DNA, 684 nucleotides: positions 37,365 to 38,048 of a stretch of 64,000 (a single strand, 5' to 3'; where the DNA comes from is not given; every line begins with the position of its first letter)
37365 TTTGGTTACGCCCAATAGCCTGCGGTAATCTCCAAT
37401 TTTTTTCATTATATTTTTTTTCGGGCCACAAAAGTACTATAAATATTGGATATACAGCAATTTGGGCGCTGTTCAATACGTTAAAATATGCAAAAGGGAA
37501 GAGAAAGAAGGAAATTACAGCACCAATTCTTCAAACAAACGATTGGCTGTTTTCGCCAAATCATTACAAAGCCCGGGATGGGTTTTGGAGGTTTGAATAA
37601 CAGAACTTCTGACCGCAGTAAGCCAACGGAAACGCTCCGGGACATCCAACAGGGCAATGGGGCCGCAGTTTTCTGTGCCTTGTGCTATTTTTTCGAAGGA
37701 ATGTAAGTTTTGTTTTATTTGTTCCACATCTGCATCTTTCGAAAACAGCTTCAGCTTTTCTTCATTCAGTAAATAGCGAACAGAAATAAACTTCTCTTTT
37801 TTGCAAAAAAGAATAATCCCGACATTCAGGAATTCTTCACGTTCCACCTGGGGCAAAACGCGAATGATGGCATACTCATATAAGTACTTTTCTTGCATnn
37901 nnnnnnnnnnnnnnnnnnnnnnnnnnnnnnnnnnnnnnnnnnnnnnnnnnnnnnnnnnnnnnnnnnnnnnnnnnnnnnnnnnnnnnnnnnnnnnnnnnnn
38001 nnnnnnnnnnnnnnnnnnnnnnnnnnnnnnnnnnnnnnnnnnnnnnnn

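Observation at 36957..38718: Overlapping HipA-like kinase / DUF3037-like gene pair with a J-domain-KTSC gene immediately downstream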

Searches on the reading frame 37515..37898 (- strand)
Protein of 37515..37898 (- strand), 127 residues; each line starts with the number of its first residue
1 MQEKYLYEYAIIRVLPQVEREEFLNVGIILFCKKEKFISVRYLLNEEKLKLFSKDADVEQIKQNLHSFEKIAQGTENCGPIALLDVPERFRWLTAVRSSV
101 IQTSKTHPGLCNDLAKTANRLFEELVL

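Call 3: search_protein_families(library=pfam, proteins=[window:37515-37898:-], max_evalue=1)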
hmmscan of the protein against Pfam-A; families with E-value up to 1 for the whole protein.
window:37515-37898:- (127 aa): 1 family
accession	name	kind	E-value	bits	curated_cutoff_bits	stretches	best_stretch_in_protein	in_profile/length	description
PF11236.13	DUF3037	-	5.6e-46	156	22.6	1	9-126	1-118/118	Protein of unknown function (DUF3037)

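Call 4: search_protein_families(library=ncbifam, proteins=[window:37515-37898:-], max_evalue=1)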
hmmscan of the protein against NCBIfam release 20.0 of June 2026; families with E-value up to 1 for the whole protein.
window:37515-37898:- (127 aa): 0 families

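Call 5: search_protein_families(library=padloc, proteins=[window:37515-37898:-], max_evalue=1)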
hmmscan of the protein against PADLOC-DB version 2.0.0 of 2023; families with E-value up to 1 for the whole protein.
window:37515-37898:- (127 aa): 1 family
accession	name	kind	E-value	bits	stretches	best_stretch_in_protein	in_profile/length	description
PDLC04767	PDC-M66B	-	3.6e-13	47.6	1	7-126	4-128/281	-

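Call 20: find_homologous_proteins(query=window:37515-37898:-)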
Query window:37515-37898:- (127 aa): 5487 proteins with E <= 0.001 among 5499 candidates; the best 120 are listed.
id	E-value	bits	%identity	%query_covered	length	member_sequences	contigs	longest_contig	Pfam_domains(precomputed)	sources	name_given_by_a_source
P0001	3.4e-77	274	100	100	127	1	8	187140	PF11236.14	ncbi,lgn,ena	-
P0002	2.7e-65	236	86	100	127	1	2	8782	PF11236.14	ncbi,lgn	-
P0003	2.4e-61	223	80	100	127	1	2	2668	PF11236.14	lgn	-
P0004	1.2e-60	221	79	100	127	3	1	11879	PF11236.14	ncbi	-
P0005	1.9e-60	220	81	100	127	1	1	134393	PF11236.14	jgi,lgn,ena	-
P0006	4.0e-60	219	79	99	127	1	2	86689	PF11236.14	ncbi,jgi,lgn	-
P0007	4.3e-60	219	77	100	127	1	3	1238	PF11236.14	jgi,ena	-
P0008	6.5e-60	218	78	100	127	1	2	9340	PF11236.14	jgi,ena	jgi:hypothetical protein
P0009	3.1e-59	216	77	100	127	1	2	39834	PF11236.14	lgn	-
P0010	3.1e-59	216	77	100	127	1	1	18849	PF11236.14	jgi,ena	-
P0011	3.8e-59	216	80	100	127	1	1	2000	PF11236.14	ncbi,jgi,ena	jgi:hypothetical protein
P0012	5.6e-59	215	79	100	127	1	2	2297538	PF11236.14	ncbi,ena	-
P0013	6.0e-59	215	77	100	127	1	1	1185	PF11236.14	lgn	-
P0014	7.6e-59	215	79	100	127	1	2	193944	PF11236.14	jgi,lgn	jgi:hypothetical protein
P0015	8.3e-59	215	79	99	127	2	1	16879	PF11236.14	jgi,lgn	-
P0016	1.2e-58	214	78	99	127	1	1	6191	PF11236.14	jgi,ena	jgi:hypothetical protein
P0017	2.1e-58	213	77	99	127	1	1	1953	PF11236.14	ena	-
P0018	2.8e-58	213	77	99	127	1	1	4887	PF11236.14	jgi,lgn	-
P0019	2.8e-58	213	78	100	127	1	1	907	PF11236.14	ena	-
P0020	3.0e-58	213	78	100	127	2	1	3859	PF11236.14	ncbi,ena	-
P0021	4.5e-58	212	78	100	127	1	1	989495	PF11236.14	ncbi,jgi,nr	ncbi:MAG: hypothetical protein K0S33_289 [Bacteroidetes bacterium]|jgi:hypothetical protein|nr:hypot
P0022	5.4e-58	212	77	99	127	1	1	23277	PF11236.14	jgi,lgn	-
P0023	6.3e-58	212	77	100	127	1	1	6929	PF11236.14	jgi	jgi:hypothetical protein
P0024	7.2e-58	212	76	100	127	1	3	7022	PF11236.14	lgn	-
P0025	7.8e-58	212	77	99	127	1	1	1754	PF11236.14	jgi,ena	-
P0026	7.9e-58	212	78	99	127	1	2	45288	PF11236.14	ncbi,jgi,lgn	jgi:hypothetical protein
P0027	8.7e-58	211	79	99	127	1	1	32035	PF11236.14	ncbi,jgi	jgi:hypothetical protein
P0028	1.2e-57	211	78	100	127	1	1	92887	PF11236.14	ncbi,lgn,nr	ncbi:MAG: DUF3037 domain-containing protein [Bacteroidota bacterium]|nr:DUF3037 domain-containing pr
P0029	2.1e-57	210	76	99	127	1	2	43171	PF11236.14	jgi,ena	jgi:hypothetical protein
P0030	2.2e-57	210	76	100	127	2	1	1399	PF11236.14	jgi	jgi:hypothetical protein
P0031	2.4e-57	210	74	100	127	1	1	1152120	PF11236.14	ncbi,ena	-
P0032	3.6e-57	209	75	99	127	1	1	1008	PF11236.14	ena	-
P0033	3.9e-57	209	77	100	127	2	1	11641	PF11236.14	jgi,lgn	jgi:hypothetical protein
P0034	4.1e-57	209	76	99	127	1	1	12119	PF11236.14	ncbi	-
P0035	4.3e-57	209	76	100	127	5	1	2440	PF11236.14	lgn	-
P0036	4.8e-57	209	75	99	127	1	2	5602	PF11236.14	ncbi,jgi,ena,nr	ncbi:MAG TPA: DUF3037 domain-containing protein [Bacteroidia bacterium]|jgi:hypothetical protein|nr:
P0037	4.8e-57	209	77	99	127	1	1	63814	PF11236.14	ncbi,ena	-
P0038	6.5e-57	209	75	99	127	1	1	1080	PF11236.14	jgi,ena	jgi:hypothetical protein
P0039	6.6e-57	209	76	99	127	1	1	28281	PF11236.14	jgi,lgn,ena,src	-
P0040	8.3e-57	208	79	99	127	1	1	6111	PF11236.14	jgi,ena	-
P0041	9.1e-57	208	76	99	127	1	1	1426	PF11236.14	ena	-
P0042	9.9e-57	208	76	100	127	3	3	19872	PF11236.14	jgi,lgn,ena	-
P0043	1.1e-56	208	76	99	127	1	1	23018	PF11236.14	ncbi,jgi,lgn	-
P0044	1.3e-56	208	74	99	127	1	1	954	PF11236.14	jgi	jgi:hypothetical protein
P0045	1.3e-56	208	76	99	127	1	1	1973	PF11236.14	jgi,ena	-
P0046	1.4e-56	208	76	100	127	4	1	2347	PF11236.14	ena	-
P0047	1.6e-56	207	76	100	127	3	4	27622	PF11236.14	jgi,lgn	jgi:hypothetical protein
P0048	1.9e-56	207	75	99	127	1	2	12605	PF11236.14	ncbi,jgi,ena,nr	ncbi:MAG TPA: DUF3037 domain-containing protein [Bacteroidia bacterium]|jgi:hypothetical protein|nr:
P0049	2.0e-56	207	76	100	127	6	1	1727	PF11236.14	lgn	-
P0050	2.0e-56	207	76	100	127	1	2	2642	PF11236.14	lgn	-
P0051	2.3e-56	207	76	100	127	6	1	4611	PF11236.14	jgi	jgi:hypothetical protein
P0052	2.9e-56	207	73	99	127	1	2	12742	PF11236.14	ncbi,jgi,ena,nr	ncbi:MAG TPA: DUF3037 domain-containing protein [Bacteroidia bacterium]|jgi:hypothetical protein|nr:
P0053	3.2e-56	206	74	100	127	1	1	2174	PF11236.14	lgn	-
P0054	4.4e-56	206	76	100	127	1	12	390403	PF11236.14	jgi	jgi:hypothetical protein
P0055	5.7e-56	206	76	100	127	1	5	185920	PF11236.14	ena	-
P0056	6.0e-56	206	72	100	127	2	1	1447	PF11236.14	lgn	-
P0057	6.1e-56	206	75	100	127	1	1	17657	PF11236.14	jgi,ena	jgi:hypothetical protein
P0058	6.3e-56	205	75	100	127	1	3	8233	PF11236.14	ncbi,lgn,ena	-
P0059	6.7e-56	205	75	99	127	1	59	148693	PF11236.14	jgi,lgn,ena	jgi:hypothetical protein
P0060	7.7e-56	205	76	100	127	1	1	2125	PF11236.14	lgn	-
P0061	1.3e-55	205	74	99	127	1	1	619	PF11236.14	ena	-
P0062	1.5e-55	204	74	100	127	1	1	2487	PF11236.14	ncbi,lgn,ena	-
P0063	1.6e-55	204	74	100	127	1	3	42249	PF11236.14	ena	-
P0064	1.6e-55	204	75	100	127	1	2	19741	PF11236.14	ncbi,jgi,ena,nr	ncbi:MAG TPA: DUF3037 domain-containing protein [Bacteroidia bacterium]|jgi:hypothetical protein|nr:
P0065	1.7e-55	204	74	100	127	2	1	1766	PF11236.14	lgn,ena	-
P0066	1.9e-55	204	75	100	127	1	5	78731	PF11236.14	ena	-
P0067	2.1e-55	204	73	100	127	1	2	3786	PF11236.14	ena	-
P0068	2.9e-55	203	72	100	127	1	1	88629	PF11236.14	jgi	jgi:hypothetical protein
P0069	3.2e-55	203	72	100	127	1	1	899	PF11236.14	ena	-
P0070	3.5e-55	203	73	100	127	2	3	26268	PF11236.14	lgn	-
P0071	4.4e-55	203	71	100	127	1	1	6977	PF11236.14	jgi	jgi:hypothetical protein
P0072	4.5e-55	203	72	100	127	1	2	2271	PF11236.14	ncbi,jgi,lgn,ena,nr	ncbi:MAG TPA: DUF3037 domain-containing protein [Bacteroidia bacterium]|nr:DUF3037 domain-containing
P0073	4.6e-55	203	71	100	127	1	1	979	PF11236.14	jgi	jgi:hypothetical protein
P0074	4.6e-55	203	73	100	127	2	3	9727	PF11236.14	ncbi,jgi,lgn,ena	-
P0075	5.6e-55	202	74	99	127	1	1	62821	PF11236.14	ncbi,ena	-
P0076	5.9e-55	202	72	100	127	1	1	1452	PF11236.14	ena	-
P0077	6.8e-55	202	72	100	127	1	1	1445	PF11236.14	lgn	-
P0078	7.1e-55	202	71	100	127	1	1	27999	PF11236.14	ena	-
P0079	7.2e-55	202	74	100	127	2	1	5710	PF11236.14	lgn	-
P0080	7.6e-55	202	74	100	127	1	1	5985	PF11236.14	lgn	-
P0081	7.9e-55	202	72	100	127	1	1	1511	PF11236.14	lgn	-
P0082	7.9e-55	202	74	100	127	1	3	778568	PF11236.14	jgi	jgi:hypothetical protein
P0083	8.1e-55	202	71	100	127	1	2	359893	PF11236.14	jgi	jgi:hypothetical protein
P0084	8.2e-55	202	72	99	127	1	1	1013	PF11236.14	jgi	jgi:hypothetical protein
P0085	8.6e-55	202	72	100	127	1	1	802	PF11236.14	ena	-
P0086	9.0e-55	202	75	99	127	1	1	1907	PF11236.14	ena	-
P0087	1.1e-54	201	73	100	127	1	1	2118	PF11236.14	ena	-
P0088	1.1e-54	201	74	100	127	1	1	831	PF11236.14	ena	-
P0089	1.2e-54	201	74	99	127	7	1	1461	PF11236.14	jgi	jgi:Protein of unknown function (DUF3037)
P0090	1.2e-54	201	72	100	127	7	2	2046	PF11236.14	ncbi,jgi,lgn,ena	-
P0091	1.3e-54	201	75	100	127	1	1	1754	PF11236.14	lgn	-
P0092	1.4e-54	201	72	99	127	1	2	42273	PF11236.14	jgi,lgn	jgi:hypothetical protein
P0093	1.6e-54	201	73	100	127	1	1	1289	PF11236.14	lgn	-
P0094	1.6e-54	201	75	100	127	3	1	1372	PF11236.14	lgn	-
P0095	1.9e-54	201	73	100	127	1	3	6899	PF11236.14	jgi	jgi:hypothetical protein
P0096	2.0e-54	201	74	100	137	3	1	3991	PF11236.14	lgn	-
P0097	2.1e-54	201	73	100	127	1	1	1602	PF11236.14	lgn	-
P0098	2.1e-54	201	73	100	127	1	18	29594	PF11236.14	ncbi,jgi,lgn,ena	jgi:hypothetical protein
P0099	2.1e-54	201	72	100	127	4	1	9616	PF11236.14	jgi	-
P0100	2.2e-54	200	74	100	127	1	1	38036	PF11236.14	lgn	-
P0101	2.2e-54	200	73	100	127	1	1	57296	PF11236.14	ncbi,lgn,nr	ncbi:MAG: DUF3037 domain-containing protein [Bacteroidetes bacterium]|nr:DUF3037 domain-containing p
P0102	2.3e-54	200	71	100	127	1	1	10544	PF11236.14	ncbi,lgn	-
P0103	2.5e-54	200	73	99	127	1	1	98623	PF11236.14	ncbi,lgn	ncbi:MAG: DUF3037 domain-containing protein [Bacteroidota bacterium]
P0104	2.7e-54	200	76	100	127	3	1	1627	PF11236.14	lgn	-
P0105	2.8e-54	200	73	100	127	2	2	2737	PF11236.14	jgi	jgi:hypothetical protein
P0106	2.9e-54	200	73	100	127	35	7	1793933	PF11236.14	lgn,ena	-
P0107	3.0e-54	200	74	100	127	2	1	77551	PF11236.14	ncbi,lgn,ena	-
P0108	3.0e-54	200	72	100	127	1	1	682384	PF11236.14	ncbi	-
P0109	3.0e-54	200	73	100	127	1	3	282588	PF11236.14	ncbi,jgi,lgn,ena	jgi:hypothetical protein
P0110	3.1e-54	200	71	100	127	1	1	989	PF11236.14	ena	-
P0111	3.3e-54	200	70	100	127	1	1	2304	PF11236.14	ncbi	-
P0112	3.6e-54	200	73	100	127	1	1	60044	PF11236.14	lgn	-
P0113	4.1e-54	200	76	100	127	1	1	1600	PF11236.14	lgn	-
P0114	4.2e-54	200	71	100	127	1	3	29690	PF11236.14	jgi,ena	jgi:hypothetical protein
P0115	4.3e-54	200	75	100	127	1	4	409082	PF11236.14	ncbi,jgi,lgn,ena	jgi:hypothetical protein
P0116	5.5e-54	199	73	99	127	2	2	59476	PF11236.14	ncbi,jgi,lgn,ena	jgi:hypothetical protein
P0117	5.8e-54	199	75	100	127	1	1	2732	PF11236.14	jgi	jgi:DUF3037 family protein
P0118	6.1e-54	199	71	100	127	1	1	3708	PF11236.14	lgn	-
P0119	7.2e-54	199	72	100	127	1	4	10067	PF11236.14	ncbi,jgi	ncbi:MAG: hypothetical protein ACI8W0_000638 [Flavobacterium sp.]|jgi:hypothetical protein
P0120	7.7e-54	199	71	100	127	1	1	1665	PF11236.14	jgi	jgi:hypothetical protein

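Call 21: find_encoding_contigs(protein=P0001, flank=8000, max_places=4)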
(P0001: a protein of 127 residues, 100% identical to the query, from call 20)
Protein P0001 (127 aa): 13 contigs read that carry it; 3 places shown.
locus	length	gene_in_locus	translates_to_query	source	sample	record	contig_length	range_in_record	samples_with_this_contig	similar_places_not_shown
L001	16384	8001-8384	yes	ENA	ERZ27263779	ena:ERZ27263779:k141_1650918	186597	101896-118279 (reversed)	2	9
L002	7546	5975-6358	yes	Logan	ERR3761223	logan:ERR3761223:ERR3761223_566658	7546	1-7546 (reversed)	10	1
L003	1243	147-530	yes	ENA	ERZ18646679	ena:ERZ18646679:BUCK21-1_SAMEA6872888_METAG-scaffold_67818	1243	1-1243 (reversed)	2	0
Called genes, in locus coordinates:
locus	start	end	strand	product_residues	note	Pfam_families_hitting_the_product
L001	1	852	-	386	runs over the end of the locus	PF00109:ketoacyl-synt, PF02801:Ketoacyl-synt_C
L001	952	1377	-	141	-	PF13279:4HBT_2, PF03061:4HBT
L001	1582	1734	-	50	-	-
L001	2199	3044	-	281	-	-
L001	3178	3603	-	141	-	PF13474:SnoaL_3 (weak), PF14534:DUF4440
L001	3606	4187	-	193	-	PF18955:DUF5698, PF10035:DUF2179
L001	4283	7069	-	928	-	PF18962:Por_Secre_tail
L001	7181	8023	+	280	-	PF20613:HipA_2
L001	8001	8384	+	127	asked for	PF11236:DUF3037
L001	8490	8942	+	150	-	PF00226:DnaJ, PF13619:KTSC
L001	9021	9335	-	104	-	-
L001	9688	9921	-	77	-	-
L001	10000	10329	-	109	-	-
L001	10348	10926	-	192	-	PF04542:Sigma70_r2, PF08281:Sigma70_r4_2, PF04545:Sigma70_r4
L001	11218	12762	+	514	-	PF05222:AlaDh_PNT_N, PF01262:AlaDh_PNT_C, PF12769:PNTB_4TM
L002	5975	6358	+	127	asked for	PF11236:DUF3037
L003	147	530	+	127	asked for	PF11236:DUF3037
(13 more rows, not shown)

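Call 22: find_encoding_contigs(protein=P0012, flank=8000, max_places=3)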
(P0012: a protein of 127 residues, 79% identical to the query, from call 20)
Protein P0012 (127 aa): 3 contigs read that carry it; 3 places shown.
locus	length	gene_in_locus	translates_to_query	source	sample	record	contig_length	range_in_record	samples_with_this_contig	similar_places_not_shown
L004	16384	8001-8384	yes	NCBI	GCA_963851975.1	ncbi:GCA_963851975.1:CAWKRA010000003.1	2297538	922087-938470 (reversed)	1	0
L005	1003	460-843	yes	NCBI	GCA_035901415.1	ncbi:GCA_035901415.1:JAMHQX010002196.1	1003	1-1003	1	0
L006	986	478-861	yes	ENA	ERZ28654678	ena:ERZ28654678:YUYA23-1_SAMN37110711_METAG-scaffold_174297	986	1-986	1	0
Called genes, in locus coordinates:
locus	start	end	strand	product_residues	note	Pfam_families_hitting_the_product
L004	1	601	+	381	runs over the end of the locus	PF06965:Na_H_antiport_1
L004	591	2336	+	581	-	PF05656:DUF805, PF01565:FAD_binding_4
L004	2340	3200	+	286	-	PF08241:Methyltransf_11 (weak)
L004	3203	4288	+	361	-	-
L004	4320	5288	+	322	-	PF02588:YitT_membrane, PF10035:DUF2179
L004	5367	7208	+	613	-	PF00135:COesterase, PF20434:BD-FAE (weak), PF07859:Abhydrolase_3 (faint), PF18962:Por_Secre_tail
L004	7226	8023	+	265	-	PF20613:HipA_2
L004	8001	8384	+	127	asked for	PF11236:DUF3037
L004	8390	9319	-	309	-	PF14326:DUF4384 (weak)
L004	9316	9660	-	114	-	-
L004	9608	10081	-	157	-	PF13340:DUF4096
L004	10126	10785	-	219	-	-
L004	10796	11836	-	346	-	-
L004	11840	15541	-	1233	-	PF24807:WD40_CDC20-Fz (faint), PF24817:WD40_WDHD1_1st (faint), PF24814:WD40_Prp19, PF25175:Beta-prop_WDR5 (weak), PF23381:Beta-prop_IFT122_1st, PF25174:Beta-prop_THOC3, PF00656:Peptidase_C14, PF09603:Fib_succ_major (weak), +3 more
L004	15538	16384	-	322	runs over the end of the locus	-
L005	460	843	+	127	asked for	PF11236:DUF3037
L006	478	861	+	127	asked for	PF11236:DUF3037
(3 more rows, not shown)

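Call 25: search_solved_structures(query=window:37515-37898:-, max_evalue=10)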
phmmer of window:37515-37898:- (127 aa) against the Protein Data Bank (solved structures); distinct sequences matched with E-value up to 10: 2.
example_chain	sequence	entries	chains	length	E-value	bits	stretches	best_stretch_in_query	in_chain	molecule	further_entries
8g9k_A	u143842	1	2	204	0.0034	20.7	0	76-125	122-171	THR2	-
3dbo_A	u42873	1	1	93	0.32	14.4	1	77-125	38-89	Uncharacterized protein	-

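Call 51: predict_structure(alignment_id=A2)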
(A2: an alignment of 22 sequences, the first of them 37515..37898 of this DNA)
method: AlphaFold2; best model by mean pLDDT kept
length: 127 residues; sequences in the alignment: 22
mean_pLDDT: 90.4   pTM: 0.83
mean pLDDT of the five models: 90.4, 89.0, 88.9, 88.8, 77.3
residues with pLDDT >= 90: 88; 70-90: 32; 50-70: 7; < 50: 0
segments of 3 or more residues with pLDDT < 50: none
pLDDT, mean of each block of 10 residues (from residue 1): 85 81 91 96 91 86 94 88 93 88 94 96 94
secondary structure, 60 per line:
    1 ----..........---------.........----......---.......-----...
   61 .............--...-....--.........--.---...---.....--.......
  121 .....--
elements in order: E5-14 E24-32 E37-42 H46-52 H58-73 H80-83 H86-94 E101-103 E107-111 H114-125

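Call 63: fold_search(model_id=the predicted structure, library=pdb)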
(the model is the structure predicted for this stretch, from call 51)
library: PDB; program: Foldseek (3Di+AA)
matches with E <= 10: 229; with E <= 0.001: 0
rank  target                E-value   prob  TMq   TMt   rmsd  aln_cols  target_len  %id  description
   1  6ww7_I                6.1e-01  0.30  0.26  0.23   2.1        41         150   17  Structure of the human ER membrane protein complex in a lipid nanodisc (released 2020-05-27)
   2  8j0n_J                8.4e-01  0.14  0.24  0.20   5.6        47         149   19  cryo-EM structure of human EMC (released 2024-04-03)
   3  8s9s_10               8.9e-01  0.23  0.26  0.22   2.2        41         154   17  Structure of the human ER membrane protein complex (EMC) in GDN (released 2023-05-17)
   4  7ado_I                1.1e+00  0.10  0.22  0.20   6.0        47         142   19  Cryo-EM structure of human ER membrane protein complex in lipid nanodiscs (released 2020-12-02)
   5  6xng_A                1.5e+00  0.05  0.19  0.10  13.7        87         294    4  MHC-like protein complex structure (released 2021-11-10)
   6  5v6c_B                1.6e+00  0.09  0.21  0.19   5.6        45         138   16  Crystal Structure of the Second beta-Prism Domain of RbmC from V. cholerae (released 2018-01-24)
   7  4v3d_B                1.7e+00  0.02  0.16  0.13  15.1       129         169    6  The CIDRa domain from HB3var03 PfEMP1 bound to endothelial protein C receptor (released 2014-12-17)
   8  6rqm_A                1.8e+00  0.10  0.21  0.24  10.5        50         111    2  A blocking anti-CTLA-4 Nanobody (KN044) complexed with CTLA-4 (released 2020-07-08)
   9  8pjy                  1.9e+00  0.08  0.18  0.09   5.4        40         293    8  Crystal structure of the computationally designed SAKe6EEref protein (released 2024-07-10)
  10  6wxu_B                1.9e+00  0.02  0.18  0.11  14.2       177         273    7  CryoEM structure of mouse DUOX1-DUOXA1 complex in the dimer-of-dimer state (released 2020-09-02)
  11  6miy_A                2.0e+00  0.04  0.19  0.10  13.8        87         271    4  Crystal structure of the mCD1d/xxa (JJ239)/iNKTCR ternary complex (released 2019-01-09)
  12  3o9w_A                2.1e+00  0.04  0.19  0.10  14.5        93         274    4  Recognition of a Glycolipid Antigen by the iNKT Cell TCR (released 2010-09-29)
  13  6cwb_A                2.1e+00  0.03  0.17  0.10  14.3        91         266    2  Structure of alpha-GSA[8,4P] bound by CD1d and in complex with the Va14Vb8.2 TCR (released 2019-04-03)
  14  4v3d_D                2.1e+00  0.02  0.17  0.14  14.0       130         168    6  The CIDRa domain from HB3var03 PfEMP1 bound to endothelial protein C receptor (released 2014-12-17)
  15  1lqv_A                2.3e+00  0.01  0.18  0.15  15.4       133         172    8  Crystal structure of the Endothelial protein C receptor with phospholipid in the groove in complex with Gla domain of  (released 2002-06-19)
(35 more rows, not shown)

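Call 67: find_encoding_contigs(protein=P0002, flank=5000, max_places=2)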
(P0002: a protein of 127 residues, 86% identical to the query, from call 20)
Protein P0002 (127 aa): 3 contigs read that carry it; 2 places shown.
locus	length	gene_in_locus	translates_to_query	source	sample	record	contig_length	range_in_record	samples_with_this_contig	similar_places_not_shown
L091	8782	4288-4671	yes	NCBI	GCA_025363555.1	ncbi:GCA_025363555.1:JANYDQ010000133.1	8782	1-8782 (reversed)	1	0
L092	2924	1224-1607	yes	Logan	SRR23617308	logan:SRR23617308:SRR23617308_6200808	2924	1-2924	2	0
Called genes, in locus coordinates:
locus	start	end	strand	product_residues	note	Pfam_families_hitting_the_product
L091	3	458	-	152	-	?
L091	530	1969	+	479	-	-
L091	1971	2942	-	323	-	PF00722:Glyco_hydro_16, PF26113:GH16_XgeA (weak)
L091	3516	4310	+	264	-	PF20613:HipA_2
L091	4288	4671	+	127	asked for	PF11236:DUF3037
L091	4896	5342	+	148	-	PF00226:DnaJ, PF13619:KTSC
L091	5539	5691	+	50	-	-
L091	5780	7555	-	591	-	PF01344:Kelch_1 (faint), PF25210:Kelch_FKB95 (faint), PF18962:Por_Secre_tail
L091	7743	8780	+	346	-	?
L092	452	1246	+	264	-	PF20613:HipA_2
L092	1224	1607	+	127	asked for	PF11236:DUF3037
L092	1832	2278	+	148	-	PF00226:DnaJ, PF13619:KTSC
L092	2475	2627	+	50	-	-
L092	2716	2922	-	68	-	?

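Call 68: find_encoding_contigs(protein=P0005, flank=5000, max_places=2)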
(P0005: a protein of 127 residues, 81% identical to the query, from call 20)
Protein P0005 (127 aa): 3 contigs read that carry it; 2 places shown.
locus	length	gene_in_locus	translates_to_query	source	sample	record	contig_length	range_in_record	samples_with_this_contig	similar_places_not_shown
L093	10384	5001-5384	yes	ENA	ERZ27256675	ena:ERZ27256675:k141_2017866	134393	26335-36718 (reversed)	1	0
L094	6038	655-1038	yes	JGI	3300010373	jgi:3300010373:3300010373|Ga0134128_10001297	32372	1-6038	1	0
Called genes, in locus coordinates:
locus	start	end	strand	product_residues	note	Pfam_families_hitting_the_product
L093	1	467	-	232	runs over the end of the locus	-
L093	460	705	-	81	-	PF01106:NifU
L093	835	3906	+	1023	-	PF01979:Amidohydro_1, PF07969:Amidohydro_3 (weak), PF01979:Amidohydro_1, PF07969:Amidohydro_3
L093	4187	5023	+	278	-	PF20613:HipA_2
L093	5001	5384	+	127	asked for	PF11236:DUF3037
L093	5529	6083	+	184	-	PF01025:GrpE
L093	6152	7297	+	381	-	PF00226:DnaJ, PF01556:DnaJ_C, PF00684:DnaJ_CXXCXGXG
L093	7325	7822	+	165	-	PF12850:Metallophos_2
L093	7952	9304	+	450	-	PF09712:PHA_synth_III_E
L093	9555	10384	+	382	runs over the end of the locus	PF00989:PAS (weak), PF08448:PAS_4 (weak), PF07228:SpoIIE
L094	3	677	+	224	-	?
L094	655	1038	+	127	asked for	PF11236:DUF3037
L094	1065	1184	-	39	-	-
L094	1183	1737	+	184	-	PF01025:GrpE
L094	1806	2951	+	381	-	PF00226:DnaJ, PF01556:DnaJ_C, PF00684:DnaJ_CXXCXGXG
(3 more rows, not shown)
